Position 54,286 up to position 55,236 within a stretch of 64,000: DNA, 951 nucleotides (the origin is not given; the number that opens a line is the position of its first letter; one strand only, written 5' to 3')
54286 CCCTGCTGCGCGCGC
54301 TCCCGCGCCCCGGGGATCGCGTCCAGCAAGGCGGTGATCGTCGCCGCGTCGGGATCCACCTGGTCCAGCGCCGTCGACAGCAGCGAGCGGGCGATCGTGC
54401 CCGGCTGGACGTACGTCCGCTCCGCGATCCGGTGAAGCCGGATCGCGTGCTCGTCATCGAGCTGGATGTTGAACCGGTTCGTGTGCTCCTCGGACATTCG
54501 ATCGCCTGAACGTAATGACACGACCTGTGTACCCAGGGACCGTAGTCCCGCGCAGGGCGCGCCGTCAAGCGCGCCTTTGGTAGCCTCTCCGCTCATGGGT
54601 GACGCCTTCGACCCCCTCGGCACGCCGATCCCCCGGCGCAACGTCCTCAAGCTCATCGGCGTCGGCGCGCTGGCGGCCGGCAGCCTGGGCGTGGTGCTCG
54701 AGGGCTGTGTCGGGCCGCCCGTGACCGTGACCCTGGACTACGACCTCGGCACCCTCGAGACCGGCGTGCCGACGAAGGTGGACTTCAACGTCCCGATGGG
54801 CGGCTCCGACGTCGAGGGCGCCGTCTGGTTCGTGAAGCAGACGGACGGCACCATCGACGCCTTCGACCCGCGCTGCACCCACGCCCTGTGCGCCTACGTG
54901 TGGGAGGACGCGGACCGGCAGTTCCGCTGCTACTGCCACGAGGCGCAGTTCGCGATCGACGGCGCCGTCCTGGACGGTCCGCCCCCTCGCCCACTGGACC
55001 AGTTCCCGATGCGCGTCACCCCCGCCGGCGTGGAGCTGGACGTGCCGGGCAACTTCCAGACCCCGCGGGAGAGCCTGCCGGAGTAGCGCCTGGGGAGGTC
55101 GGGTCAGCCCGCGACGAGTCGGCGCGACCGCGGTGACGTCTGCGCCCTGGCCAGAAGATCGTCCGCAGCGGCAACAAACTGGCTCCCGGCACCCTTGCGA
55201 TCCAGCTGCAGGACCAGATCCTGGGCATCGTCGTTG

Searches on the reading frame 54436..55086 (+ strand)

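Call 7: search_protein_families(library=pfam, proteins=[window:54436-55086:+])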
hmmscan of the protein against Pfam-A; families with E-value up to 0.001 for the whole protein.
window:54436-55086:+ (216 aa): 1 family
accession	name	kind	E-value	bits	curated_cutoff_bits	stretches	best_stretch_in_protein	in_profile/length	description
PF00355.32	Rieske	-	1.4e-09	38.2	20.3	1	129-191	25-88/88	Rieske [2Fe-2S] domain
